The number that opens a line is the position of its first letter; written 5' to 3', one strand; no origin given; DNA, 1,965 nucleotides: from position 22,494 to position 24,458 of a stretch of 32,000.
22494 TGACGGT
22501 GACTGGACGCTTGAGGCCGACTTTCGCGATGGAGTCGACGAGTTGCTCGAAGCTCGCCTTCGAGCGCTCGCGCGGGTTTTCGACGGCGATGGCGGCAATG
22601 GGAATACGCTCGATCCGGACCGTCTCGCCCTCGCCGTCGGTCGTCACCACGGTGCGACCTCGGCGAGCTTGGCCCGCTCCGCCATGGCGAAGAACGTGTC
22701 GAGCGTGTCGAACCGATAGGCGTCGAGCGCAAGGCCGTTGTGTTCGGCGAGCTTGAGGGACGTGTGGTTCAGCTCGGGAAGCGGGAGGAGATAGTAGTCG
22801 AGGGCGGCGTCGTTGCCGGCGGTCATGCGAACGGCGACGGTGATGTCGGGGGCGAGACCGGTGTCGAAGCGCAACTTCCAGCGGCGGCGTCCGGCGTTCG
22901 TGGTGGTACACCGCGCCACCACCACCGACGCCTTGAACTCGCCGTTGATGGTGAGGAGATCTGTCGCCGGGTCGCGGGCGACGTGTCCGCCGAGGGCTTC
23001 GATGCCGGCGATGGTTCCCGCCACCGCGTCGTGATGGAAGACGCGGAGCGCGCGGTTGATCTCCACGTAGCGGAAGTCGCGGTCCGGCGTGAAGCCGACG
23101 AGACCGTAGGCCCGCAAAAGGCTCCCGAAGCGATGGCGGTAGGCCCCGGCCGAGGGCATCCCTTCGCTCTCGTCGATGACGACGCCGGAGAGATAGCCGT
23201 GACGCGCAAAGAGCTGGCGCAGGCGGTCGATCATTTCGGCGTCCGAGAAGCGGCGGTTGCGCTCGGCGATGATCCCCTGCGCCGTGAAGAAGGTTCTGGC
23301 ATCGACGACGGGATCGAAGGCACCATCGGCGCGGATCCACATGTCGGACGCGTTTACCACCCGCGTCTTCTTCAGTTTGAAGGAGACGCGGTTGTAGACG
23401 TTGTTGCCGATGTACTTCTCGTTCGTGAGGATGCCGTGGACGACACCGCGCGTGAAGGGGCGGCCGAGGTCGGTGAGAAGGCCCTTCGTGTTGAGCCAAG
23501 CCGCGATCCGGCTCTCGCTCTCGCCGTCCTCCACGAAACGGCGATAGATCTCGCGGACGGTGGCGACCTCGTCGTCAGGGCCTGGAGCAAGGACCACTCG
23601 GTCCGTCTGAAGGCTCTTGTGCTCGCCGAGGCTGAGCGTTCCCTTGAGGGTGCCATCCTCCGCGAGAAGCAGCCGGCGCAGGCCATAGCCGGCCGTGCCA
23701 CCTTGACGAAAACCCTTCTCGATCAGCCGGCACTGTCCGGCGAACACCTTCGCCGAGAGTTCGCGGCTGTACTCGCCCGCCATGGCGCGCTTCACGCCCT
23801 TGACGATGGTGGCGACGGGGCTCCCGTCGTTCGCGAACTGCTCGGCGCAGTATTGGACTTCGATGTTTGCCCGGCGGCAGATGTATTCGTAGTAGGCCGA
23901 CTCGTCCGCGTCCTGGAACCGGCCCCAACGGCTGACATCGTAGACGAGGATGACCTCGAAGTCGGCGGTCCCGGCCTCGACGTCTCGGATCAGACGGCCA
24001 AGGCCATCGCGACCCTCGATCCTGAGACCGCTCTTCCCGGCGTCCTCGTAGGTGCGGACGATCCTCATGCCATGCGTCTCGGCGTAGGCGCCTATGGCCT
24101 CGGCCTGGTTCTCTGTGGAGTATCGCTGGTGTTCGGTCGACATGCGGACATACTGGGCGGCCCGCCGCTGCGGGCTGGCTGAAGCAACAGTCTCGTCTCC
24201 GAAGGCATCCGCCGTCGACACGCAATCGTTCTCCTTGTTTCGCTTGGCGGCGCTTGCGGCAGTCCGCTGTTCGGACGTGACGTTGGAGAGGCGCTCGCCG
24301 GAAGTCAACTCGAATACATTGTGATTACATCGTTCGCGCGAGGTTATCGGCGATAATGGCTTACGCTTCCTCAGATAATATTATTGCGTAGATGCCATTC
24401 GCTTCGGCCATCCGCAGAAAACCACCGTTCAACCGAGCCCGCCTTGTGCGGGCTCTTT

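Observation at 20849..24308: Inverted, translationally coupled operon: large serine recombinase plus two ParB/RepB-like paralogues inside the prophage late region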

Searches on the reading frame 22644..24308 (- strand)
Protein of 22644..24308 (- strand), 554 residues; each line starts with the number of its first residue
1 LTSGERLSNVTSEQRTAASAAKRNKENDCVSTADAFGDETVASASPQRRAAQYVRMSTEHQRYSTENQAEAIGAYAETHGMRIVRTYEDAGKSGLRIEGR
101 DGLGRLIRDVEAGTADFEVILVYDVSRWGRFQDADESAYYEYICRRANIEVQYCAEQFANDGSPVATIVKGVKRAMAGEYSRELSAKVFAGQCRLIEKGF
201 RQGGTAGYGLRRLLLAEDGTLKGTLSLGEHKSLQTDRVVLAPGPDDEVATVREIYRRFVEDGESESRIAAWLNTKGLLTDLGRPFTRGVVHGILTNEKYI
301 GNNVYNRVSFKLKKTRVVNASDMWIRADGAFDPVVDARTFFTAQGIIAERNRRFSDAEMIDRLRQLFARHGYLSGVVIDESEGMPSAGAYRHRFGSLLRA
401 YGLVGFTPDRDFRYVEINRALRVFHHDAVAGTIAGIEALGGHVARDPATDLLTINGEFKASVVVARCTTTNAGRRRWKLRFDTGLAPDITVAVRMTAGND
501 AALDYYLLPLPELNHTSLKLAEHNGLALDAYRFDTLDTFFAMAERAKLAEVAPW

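Call 5: search_protein_families(library=pfam, proteins=[window:22644-24308:-], max_evalue=0.01)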
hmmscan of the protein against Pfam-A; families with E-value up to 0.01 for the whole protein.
window:22644-24308:- (554 aa): 2 families
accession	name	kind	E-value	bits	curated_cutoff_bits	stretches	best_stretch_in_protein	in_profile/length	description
PF00239.26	Resolvase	-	6.6e-22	78.6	23.3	1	51-192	2-136/145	Resolvase, N terminal domain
PF07508.19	Recombinase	-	1.3e-19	70.7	21.1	1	246-350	2-102/102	Recombinase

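Call 6: search_protein_families(library=ncbifam, proteins=[window:22644-24308:-], max_evalue=0.01)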
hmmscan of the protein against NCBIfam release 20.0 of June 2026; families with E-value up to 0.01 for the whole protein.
window:22644-24308:- (554 aa): 5 families
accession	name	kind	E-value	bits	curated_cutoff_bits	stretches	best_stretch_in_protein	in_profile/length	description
NF047343.1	SCCmet_CcrB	equivalog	8.2e-19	67.6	900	1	47-337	6-269/542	cassette chromosome recombinase CcrB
NF033518.0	transpos_IS607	equivalog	5.1e-08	32.7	110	1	43-131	49-133/187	IS607 family transposase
NF047347.1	SCCmet_CcrC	equivalog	5.1e-07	28.5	900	1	48-130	3-87/558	cassette chromosome recombinase CcrC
NF049883.1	resolv_YneB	equivalog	2.5e-05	23.8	175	1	50-201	2-148/211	YneB family resolvase-like protein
NF009949.0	PRK13413.1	equivalog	0.00032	20.4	272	1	52-130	4-75/203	master DNA invertase Mpi family serine-type recombinase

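Call 10: search_protein_families(library=padloc, proteins=[window:22644-24308:-], max_evalue=0.01)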
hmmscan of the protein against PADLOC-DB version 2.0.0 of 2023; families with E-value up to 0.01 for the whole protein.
window:22644-24308:- (554 aa): 0 families

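Call 52: find_homologous_proteins(query=window:22644-24221:-, max_evalue=1e-10)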
Query window:22644-24221:- (525 aa): 8000 proteins with E <= 1e-10 among 8000 candidates; the best 120 are listed.
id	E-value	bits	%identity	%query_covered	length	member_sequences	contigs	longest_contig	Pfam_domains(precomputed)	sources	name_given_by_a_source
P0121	0.0e+0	1140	97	100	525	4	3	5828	PF07508.20,PF00239.27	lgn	-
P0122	1.6e-291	985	85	100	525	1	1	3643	PF07508.20,PF00239.27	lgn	-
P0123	3.2e-251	853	73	96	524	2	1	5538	PF07508.20,PF00239.27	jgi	-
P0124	1.0e-248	844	73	98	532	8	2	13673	PF07508.20,PF00239.27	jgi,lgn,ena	-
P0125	6.3e-248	842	72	98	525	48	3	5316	PF07508.20,PF00239.27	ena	-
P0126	1.7e-247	840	74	95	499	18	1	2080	PF07508.20,PF00239.27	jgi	jgi:DNA invertase Pin-like site-specific DNA recombinase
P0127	2.8e-247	839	72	97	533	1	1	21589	PF07508.20,PF00239.27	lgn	-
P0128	5.0e-247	839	70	100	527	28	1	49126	PF07508.20,PF00239.27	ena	-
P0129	1.7e-246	837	73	97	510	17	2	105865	PF07508.20,PF00239.27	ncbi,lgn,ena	-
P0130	3.0e-246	836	73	97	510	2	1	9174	PF07508.20,PF00239.27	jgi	jgi:DNA invertase Pin-like site-specific DNA recombinase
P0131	1.1e-244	831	71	98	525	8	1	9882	PF07508.20,PF00239.27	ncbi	-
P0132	1.5e-244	831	88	78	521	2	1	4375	PF07508.20,PF00239.27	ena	-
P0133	2.5e-244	830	72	96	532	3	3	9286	PF07508.20,PF00239.27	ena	-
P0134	2.2e-242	823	71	98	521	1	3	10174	PF07508.20,PF00239.27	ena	-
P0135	5.0e-242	822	71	97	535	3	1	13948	PF07508.20,PF00239.27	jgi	-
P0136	9.9e-242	821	70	98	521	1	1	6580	PF07508.20,PF00239.27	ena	-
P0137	1.6e-241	821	73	97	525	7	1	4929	PF07508.20,PF00239.27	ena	-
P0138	1.2e-240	818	70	97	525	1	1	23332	PF07508.20,PF00239.27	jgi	jgi:DNA invertase Pin-like site-specific DNA recombinase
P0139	1.5e-240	817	71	97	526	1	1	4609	PF07508.20,PF00239.27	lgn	-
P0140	1.9e-240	817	69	98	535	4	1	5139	PF07508.20,PF00239.27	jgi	jgi:DNA invertase Pin-like site-specific DNA recombinase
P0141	2.4e-240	817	71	96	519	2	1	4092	PF07508.20,PF00239.27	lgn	-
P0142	3.2e-240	816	70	97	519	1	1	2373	PF07508.20,PF00239.27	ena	-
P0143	5.6e-240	815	70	96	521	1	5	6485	PF07508.20,PF00239.27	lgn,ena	-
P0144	5.7e-240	815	70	96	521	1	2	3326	PF07508.20,PF00239.27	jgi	jgi:DNA invertase Pin-like site-specific DNA recombinase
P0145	9.8e-240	815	70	96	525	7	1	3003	PF07508.20,PF00239.27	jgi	jgi:DNA invertase Pin-like site-specific DNA recombinase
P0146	1.7e-239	814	69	98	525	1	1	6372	PF07508.20,PF00239.27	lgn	-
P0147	1.9e-239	814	70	96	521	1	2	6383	PF07508.20,PF00239.27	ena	-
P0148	2.1e-239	814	70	96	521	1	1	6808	PF07508.20,PF00239.27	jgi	-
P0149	2.5e-239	813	70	98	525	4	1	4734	PF07508.20,PF00239.27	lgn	-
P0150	2.9e-239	813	70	97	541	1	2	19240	PF07508.20,PF00239.27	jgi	-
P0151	3.5e-239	813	68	100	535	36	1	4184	PF07508.20,PF00239.27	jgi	jgi:DNA invertase Pin-like site-specific DNA recombinase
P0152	4.8e-239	812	71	96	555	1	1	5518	PF07508.20,PF00239.27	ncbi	-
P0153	1.1e-238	811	69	98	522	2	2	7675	PF07508.20,PF00239.27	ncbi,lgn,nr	ncbi:MAG: recombinase family protein [Alphaproteobacteria bacterium]|nr:recombinase family protein [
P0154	1.9e-238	810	71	96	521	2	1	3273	PF07508.20,PF00239.27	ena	-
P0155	2.0e-238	810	70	96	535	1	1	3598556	PF07508.20,PF00239.27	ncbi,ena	-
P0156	2.7e-238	810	69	99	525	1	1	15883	PF07508.20,PF00239.27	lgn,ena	-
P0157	4.2e-238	809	68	98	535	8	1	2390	PF07508.20,PF00239.27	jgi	-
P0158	1.1e-237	808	71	95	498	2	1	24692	PF07508.20,PF00239.27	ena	-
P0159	1.2e-237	808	70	96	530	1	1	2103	PF07508.20,PF00239.27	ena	-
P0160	1.7e-237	807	69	98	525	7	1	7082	PF07508.20,PF00239.27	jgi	jgi:DNA invertase Pin-like site-specific DNA recombinase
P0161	2.3e-237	807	71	96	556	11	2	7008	PF07508.20,PF00239.27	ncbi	-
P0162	4.8e-237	806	69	100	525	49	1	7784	PF07508.20,PF00239.27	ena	-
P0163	7.5e-237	805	71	97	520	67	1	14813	PF07508.20,PF00239.27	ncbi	-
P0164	8.4e-237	805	70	96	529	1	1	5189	PF07508.20,PF00239.27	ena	-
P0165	1.4e-236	804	70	96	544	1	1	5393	PF07508.20,PF00239.27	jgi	-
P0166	1.9e-236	804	69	97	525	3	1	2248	PF07508.20,PF00239.27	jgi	jgi:DNA invertase Pin-like site-specific DNA recombinase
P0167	2.1e-236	804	71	95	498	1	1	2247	PF07508.20,PF00239.27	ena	-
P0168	2.5e-236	803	69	96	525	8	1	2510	PF07508.20,PF00239.27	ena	-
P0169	2.7e-236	803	70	96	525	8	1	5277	PF07508.20,PF00239.27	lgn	-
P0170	3.2e-236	803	69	100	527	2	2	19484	PF07508.20,PF00239.27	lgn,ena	-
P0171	3.6e-236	803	69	97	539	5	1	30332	PF07508.20,PF00239.27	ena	-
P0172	4.8e-236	802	69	96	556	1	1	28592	PF07508.20,PF00239.27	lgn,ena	-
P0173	6.7e-236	802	67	99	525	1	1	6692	PF07508.20,PF00239.27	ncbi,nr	ncbi:recombinase family protein [Magnetovibrio blakemorei]|nr:recombinase family protein [Magnetovib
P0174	7.0e-236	802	70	98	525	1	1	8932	PF07508.20,PF00239.27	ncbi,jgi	jgi:DNA invertase Pin-like site-specific DNA recombinase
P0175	8.0e-236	802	69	98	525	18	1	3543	PF07508.20,PF00239.27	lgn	-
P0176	8.5e-236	802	70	96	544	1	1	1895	PF07508.20,PF00239.27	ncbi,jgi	-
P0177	9.2e-236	801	69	96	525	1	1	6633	PF07508.20,PF00239.27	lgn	-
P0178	2.1e-235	800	68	100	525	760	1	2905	PF07508.20,PF00239.27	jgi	jgi:DNA invertase Pin-like site-specific DNA recombinase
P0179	2.5e-235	800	68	96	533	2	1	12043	PF07508.20,PF00239.27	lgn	-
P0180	3.4e-235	800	69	97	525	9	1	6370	PF07508.20,PF00239.27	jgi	jgi:DNA invertase Pin-like site-specific DNA recombinase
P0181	3.6e-235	800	71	97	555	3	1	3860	PF07508.20,PF00239.27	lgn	-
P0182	3.6e-235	800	69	98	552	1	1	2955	PF07508.20,PF00239.27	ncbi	-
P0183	3.9e-235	799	70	96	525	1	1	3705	PF07508.20,PF00239.27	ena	-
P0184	4.7e-235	799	70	98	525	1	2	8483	PF07508.20,PF00239.27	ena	-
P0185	5.7e-235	799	69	95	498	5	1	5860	PF07508.20,PF00239.27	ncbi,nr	ncbi:MAG: recombinase family protein [Alphaproteobacteria bacterium]|nr:recombinase family protein [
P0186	5.8e-235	799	70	96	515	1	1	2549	PF07508.20,PF00239.27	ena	-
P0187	1.2e-234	798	70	96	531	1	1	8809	PF07508.20,PF00239.27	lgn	-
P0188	1.6e-234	797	69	96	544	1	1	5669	PF07508.20,PF00239.27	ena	-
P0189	1.7e-234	797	69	96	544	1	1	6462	PF07508.20,PF00239.27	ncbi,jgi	-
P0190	2.6e-234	797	69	96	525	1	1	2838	PF07508.20,PF00239.27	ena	-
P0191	3.9e-234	796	69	98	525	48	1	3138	PF07508.20,PF00239.27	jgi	jgi:DNA invertase Pin-like site-specific DNA recombinase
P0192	5.1e-234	796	68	98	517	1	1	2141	PF07508.20,PF00239.27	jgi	jgi:DNA invertase Pin-like site-specific DNA recombinase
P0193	5.3e-234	796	68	98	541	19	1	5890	PF07508.20,PF00239.27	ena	-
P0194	5.7e-234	796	67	99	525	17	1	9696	PF07508.20,PF00239.27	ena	-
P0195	6.1e-234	795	69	96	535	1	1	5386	PF07508.20,PF00239.27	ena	-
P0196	6.3e-234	795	69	96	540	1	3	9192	PF07508.20,PF00239.27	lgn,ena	-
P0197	1.2e-233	794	68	98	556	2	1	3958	PF07508.20,PF00239.27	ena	-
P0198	1.3e-233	794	69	96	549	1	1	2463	PF07508.20,PF00239.27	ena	-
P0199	1.5e-233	794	68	100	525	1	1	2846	PF07508.20,PF00239.27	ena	-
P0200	1.6e-233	794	68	100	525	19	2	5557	PF07508.20,PF00239.27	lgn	-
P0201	1.7e-233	794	68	97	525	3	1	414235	PF07508.20,PF00239.27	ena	-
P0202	2.6e-233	793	68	97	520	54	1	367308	PF07508.20,PF00239.27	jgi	-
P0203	2.8e-233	793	68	96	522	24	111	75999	PF07508.20,PF00239.27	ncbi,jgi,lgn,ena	jgi:DNA invertase Pin-like site-specific DNA recombinase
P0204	3.9e-233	793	68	98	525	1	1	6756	PF07508.20,PF00239.27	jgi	jgi:DNA invertase Pin-like site-specific DNA recombinase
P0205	4.5e-233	793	70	98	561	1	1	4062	PF07508.20,PF00239.27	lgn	-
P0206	5.2e-233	792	69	98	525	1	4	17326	PF07508.20,PF00239.27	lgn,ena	-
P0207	5.9e-233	792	68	96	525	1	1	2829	PF07508.20,PF00239.27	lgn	-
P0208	9.4e-233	792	66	99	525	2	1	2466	PF07508.20,PF00239.27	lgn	-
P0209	1.2e-232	791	68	98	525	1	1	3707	PF07508.20,PF00239.27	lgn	-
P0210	1.6e-232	791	68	98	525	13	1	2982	PF07508.20,PF00239.27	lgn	-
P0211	1.9e-232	791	70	94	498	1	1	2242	PF07508.20,PF00239.27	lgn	-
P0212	8.8e-232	788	69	96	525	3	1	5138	PF07508.20,PF00239.27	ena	-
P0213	1.1e-231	788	68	97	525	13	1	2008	PF07508.20,PF00239.27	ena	-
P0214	1.8e-231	787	69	96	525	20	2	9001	PF07508.20,PF00239.27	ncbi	-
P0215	2.2e-231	787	68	98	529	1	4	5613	PF07508.20,PF00239.27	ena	-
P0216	2.3e-231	787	69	98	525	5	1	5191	PF07508.20,PF00239.27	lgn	-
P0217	3.0e-231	787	68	100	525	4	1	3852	PF07508.20,PF00239.27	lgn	-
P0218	5.5e-231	786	69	98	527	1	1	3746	PF07508.20,PF00239.27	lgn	-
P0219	8.7e-231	785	67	99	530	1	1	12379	PF07508.20,PF00239.27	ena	-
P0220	2.1e-230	784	70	97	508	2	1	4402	PF07508.20,PF00239.27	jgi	jgi:DNA invertase Pin-like site-specific DNA recombinase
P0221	4.3e-230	783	69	95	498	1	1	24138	PF07508.20,PF00239.27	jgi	jgi:DNA invertase Pin-like site-specific DNA recombinase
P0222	8.2e-230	782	67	99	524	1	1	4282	PF07508.20,PF00239.27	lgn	-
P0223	1.4e-229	781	68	96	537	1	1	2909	PF07508.20,PF00239.27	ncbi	-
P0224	2.0e-229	781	68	97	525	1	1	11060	PF07508.20,PF00239.27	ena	-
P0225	2.6e-229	780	68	96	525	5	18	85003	PF07508.20,PF00239.27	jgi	-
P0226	2.9e-229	780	70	95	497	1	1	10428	PF07508.20,PF00239.27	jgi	jgi:DNA invertase Pin-like site-specific DNA recombinase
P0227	3.4e-229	780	67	96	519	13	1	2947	PF07508.20,PF00239.27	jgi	jgi:DNA invertase Pin-like site-specific DNA recombinase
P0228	3.7e-229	780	68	96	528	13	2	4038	PF07508.20,PF00239.27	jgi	jgi:DNA invertase Pin-like site-specific DNA recombinase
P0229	7.7e-229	779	67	97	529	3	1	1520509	PF07508.20,PF00239.27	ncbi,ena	-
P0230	1.0e-228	778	67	100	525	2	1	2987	PF07508.20,PF00239.27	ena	-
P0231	1.7e-228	778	68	97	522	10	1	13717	PF07508.20,PF00239.27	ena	-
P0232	1.8e-228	777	66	99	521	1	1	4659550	PF07508.20,PF00239.27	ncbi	ncbi:MAG: recombinase family protein [Acidovorax sp.]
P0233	5.7e-228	776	70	95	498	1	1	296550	PF07508.20,PF00239.27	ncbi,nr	ncbi:MAG: recombinase family protein [Hyphomicrobiaceae bacterium]|nr:recombinase family protein [Hy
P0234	6.2e-228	776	67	98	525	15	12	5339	PF07508.20,PF00239.27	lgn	-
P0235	1.7e-227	774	67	96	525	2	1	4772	PF07508.20,PF00239.27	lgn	-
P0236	2.0e-227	774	65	98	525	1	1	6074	PF07508.20,PF00239.27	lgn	-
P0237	2.8e-227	774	68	96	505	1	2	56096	PF07508.20,PF00239.27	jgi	jgi:DNA invertase Pin-like site-specific DNA recombinase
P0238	4.1e-227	773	66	96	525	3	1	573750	PF07508.20,PF00239.27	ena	-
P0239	4.2e-227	773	67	100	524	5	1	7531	PF07508.20,PF00239.27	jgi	-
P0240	4.4e-227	773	67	99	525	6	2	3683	PF07508.20,PF00239.27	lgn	-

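Call 55: search_solved_structures(query=A5, max_evalue=0.001)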
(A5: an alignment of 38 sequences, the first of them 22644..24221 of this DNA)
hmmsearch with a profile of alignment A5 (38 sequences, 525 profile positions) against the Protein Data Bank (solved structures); distinct sequences matched with E-value up to 0.001: 7.
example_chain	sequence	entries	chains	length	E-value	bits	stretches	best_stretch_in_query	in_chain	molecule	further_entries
3guv_A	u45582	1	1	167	9.5e-14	53.9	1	19-103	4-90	Site-specific recombinase, resolvase family protein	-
3bvp_A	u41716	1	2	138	4.9e-12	48.3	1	20-102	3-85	TP901-1 Integrase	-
2mhc_A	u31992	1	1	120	1.9e-08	36.4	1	22-102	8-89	TnpX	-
9dxh_A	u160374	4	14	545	1.7e-07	33.3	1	217-322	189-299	Resolvase homolog YokA | Site-specific recombinase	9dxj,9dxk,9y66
9dxd_A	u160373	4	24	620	2.4e-07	32.8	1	217-322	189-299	Resolvase homolog YokA,SPbeta prophage-derived uncharacterized protein YotN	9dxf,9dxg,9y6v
3g13_A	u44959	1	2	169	7.9e-06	27.8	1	18-131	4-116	Putative conjugative transposon recombinase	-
6dgc_A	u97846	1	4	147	0.00014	23.7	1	20-103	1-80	ISC1926 TnpA C-terminal catalytic domain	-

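Call 61: predict_structure(alignment_id=A5)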
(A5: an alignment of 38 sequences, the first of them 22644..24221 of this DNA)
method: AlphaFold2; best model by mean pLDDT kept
length: 525 residues; sequences in the alignment: 38
mean_pLDDT: 64.7   pTM: 0.36
mean pLDDT of the five models: 64.7, 62.6, 60.3, 58.3, 54.6
residues with pLDDT >= 90: 50; 70-90: 170; 50-70: 175; < 50: 130
segments of 3 or more residues with pLDDT < 50: 1-15, 102-104, 146-174, 202-206, 277-300, 379-390, 452-454, 482-501, 513-525
pLDDT, mean of each block of 10 residues (from residue 1): 34 58 77 71 87 90 56 86 90 72 54 81 69 54 48 36 34 62 69 67 51 87 95 89 92 82 85 54 40 44 79 82 74 83 55 66 69 68 37 62 68 67 65 68 55 55 74 67 42 33 57 42 32
secondary structure, 60 per line:
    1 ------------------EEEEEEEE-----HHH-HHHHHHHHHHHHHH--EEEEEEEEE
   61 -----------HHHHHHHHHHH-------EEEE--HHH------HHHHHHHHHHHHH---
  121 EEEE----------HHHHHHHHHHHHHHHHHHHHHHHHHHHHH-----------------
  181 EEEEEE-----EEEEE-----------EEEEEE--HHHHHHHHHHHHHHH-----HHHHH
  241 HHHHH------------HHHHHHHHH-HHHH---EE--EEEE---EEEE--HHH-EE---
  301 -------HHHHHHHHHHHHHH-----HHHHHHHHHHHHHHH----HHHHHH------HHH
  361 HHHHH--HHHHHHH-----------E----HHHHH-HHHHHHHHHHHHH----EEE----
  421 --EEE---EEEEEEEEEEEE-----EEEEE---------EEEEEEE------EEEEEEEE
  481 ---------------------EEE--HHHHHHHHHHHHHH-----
elements in order: E19-26 H36-49 E52-60 H72-82 E90-93 H105-117 E121-124 H135-163 E181-186 E192-196 E208-213 H216-230 H236-245 H258-266 H268-271 E279-282 E286-289 H308-321 H327-341 H346-351 H358-365 H368-374 H391-395 H397-409 E414-416 E423-425 E429-440 E446-450 E460-466 E473-480 E502-504 H507-520

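Call 85: fold_search(model_id=the predicted structure, library=pdb)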
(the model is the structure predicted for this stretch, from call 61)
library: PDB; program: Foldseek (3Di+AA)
matches with E <= 10: 1118; with E <= 0.001: 35
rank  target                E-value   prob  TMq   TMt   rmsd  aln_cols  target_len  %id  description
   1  9y66_C                1.1e-12  1.00  0.32  0.32  15.4       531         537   14  attLsym bound serine integrase complex in the dimeric state (released 2026-02-04)
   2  9dxh_A                1.1e-12  1.00  0.32  0.32   8.5       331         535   19  attPmm and attBmm bound serine integrase complex in the pre-rotation state (released 2026-01-21)
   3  9dxd_A                1.3e-12  1.00  0.30  0.30   9.2       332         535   19  attLmm bound serine integrase and RDF complex in the pre-rotation state (released 2026-01-21)
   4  9y66_A                1.7e-12  1.00  0.32  0.32   8.1       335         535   17  attLsym bound serine integrase complex in the dimeric state (released 2026-02-04)
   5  9iu2_A                8.1e-12  1.00  0.25  0.27  11.0       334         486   18  Cryo-EM structure of the large serine recombinase Bxb1 in complex with attP and attB (GT/TT CDN) in the pre-strand exc (released 2026-03-04)
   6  9dxf_A                9.1e-12  1.00  0.30  0.30   9.3       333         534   19  attLmm bound serine integrase and RDF complex in the post-rotation state (released 2026-01-21)
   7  4bqq_B                3.9e-11  1.00  0.23  0.33  15.6       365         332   16  Protein crystal structure of the N-terminal and recombinase domains of the Streptomyces temperate phage serine recombi (released 2013-06-12)
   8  9rah_A                1.7e-10  1.00  0.24  0.22  11.4       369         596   16  Autoinhibited PhiC31 integrase-attL complex (released 2026-02-11)
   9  4bqq_A                2.3e-10  1.00  0.20  0.30  23.3       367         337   17  Protein crystal structure of the N-terminal and recombinase domains of the Streptomyces temperate phage serine recombi (released 2013-06-12)
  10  9rah_B                1.3e-09  1.00  0.29  0.26  10.3       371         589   17  Autoinhibited PhiC31 integrase-attL complex (released 2026-02-11)
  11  9tep_A                1.5e-09  1.00  0.24  0.22  17.7       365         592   17  PhiC31 integraseS12A-attB-RDF complex (released 2026-02-11)
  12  3bvp_A                9.3e-07  1.00  0.21  0.72   4.1       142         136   29  Crystal Structure of the N-terminal Catalytic Domain of TP901-1 Integrase (released 2008-08-12)
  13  3guv                  9.8e-07  1.00  0.22  0.64   5.4       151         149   26  Crystal structure of a resolvase family site-specific recombinase from Streptococcus pneumoniae (released 2009-04-07)
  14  3bvp_B                1.4e-06  1.00  0.21  0.75   3.7       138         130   28  Crystal Structure of the N-terminal Catalytic Domain of TP901-1 Integrase (released 2008-08-12)
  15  6dgc_B                3.7e-06  1.00  0.18  0.61   7.1       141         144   23  Crystal structure of the C-terminal catalytic domain of ISC1926 TnpA, an IS607-like serine recombinase (released 2018-07-18)
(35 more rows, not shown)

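Call 107: search_protein_families(library=phrogs, proteins=[window:22644-24221:-], max_evalue=0.001)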
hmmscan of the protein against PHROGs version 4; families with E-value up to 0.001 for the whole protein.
window:22644-24221:- (525 aa): 3 families
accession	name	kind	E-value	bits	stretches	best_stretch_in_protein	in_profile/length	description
phrog_95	-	integration and excision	1e-56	193.9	1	14-363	83-392/651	integrase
phrog_125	-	DNA, RNA and nucleotide metabolism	2.3e-13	51.3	1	17-321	18-251/254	DNA invertase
phrog_6620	-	integration and excision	1.3e-06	29.1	1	16-123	53-151/201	transposase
